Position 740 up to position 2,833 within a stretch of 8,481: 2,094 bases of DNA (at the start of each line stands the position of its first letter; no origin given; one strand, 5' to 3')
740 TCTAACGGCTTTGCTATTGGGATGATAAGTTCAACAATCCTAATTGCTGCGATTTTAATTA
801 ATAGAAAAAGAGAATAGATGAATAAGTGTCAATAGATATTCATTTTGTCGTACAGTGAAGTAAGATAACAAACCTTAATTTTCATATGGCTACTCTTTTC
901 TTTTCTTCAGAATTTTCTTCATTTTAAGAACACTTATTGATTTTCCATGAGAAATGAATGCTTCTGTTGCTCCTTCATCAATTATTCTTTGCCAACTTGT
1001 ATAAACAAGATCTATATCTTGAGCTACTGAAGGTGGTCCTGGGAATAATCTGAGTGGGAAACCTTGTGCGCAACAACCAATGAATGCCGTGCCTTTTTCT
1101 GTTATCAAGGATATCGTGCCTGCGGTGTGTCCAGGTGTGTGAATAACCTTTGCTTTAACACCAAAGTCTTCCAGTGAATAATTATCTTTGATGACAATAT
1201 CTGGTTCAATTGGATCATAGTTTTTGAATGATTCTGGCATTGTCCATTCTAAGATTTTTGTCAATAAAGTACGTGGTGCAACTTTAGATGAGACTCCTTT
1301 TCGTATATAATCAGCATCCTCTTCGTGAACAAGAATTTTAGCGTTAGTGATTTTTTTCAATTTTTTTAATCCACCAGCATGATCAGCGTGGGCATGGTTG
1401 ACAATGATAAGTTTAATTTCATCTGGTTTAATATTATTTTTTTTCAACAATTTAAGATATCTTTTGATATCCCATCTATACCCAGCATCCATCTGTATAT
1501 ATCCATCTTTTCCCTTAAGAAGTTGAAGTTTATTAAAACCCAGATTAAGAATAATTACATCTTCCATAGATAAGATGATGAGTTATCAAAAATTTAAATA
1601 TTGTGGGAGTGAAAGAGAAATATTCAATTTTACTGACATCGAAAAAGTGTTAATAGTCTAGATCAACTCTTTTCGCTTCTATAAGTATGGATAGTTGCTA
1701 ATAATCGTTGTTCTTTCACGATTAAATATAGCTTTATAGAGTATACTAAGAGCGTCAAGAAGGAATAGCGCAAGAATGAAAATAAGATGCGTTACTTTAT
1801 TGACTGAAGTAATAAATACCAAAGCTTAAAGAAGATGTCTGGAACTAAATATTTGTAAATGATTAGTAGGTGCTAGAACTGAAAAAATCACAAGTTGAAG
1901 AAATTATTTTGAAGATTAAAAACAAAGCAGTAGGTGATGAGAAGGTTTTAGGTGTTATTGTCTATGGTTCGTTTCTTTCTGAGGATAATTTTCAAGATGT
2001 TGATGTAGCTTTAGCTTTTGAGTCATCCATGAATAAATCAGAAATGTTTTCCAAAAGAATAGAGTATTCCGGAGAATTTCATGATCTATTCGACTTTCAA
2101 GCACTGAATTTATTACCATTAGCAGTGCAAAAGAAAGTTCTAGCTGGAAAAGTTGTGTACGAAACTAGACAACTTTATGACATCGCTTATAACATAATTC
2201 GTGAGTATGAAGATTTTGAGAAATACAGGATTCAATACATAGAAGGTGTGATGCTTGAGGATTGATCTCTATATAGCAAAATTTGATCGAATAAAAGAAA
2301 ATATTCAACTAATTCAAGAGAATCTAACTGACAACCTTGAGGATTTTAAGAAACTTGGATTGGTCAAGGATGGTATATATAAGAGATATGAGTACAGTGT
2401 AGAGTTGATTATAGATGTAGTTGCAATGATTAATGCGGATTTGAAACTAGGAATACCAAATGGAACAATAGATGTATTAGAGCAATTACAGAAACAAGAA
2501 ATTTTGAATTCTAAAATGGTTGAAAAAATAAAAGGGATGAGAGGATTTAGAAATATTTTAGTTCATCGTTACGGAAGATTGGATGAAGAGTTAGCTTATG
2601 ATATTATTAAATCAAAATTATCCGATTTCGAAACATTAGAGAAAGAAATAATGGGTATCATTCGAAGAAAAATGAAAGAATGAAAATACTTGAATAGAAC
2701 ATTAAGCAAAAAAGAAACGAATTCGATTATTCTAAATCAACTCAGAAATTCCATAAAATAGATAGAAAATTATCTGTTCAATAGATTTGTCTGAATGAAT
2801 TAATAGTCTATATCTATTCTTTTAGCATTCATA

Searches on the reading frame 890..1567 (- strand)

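Call 58: search_protein_families(library=pfam, proteins=[window:890-1567:-], max_evalue=0.01)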
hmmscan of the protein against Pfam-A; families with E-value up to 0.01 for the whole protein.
window:890-1567:- (225 aa): 3 families
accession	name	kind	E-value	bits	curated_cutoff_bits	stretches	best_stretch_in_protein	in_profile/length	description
PF00753.33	Lactamase_B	-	8e-19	68.8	22.7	1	19-160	13-143/196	Metallo-beta-lactamase superfamily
PF12706.13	Lactamase_B_2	-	2e-05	24.7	27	1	46-108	26-92/200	Beta-lactamase superfamily domain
PF19583.5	ODP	-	0.00038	20.8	27.2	1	20-90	11-81/194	ODP family beta lactamase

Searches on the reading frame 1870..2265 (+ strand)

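Call 58: search_protein_families(library=pfam, proteins=[window:1870-2265:+], max_evalue=0.01)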
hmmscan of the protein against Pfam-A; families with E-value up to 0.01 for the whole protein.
window:1870-2265:+ (131 aa): 1 family
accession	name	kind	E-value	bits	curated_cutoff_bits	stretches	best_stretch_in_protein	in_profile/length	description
PF18765.7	Polbeta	-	7.3e-10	39.3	26.9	1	15-100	2-91/93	Polymerase beta, Nucleotidyltransferase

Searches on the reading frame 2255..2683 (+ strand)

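Call 58: search_protein_families(library=pfam, proteins=[window:2255-2683:+], max_evalue=0.01)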
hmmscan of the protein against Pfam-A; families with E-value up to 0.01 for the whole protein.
window:2255-2683:+ (142 aa): 3 families
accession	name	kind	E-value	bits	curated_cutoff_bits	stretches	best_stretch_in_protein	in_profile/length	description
PF01934.22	HepT-like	-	1.4e-23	83.3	23.5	1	13-128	1-116/120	Ribonuclease HepT-like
PF20797.2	HepT-like_2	-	0.0001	22.8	27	1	80-133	50-104/110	HepT-like protein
PF13643.11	DUF4145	-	0.002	18.6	23.1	0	72-114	38-80/88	Domain of unknown function (DUF4145)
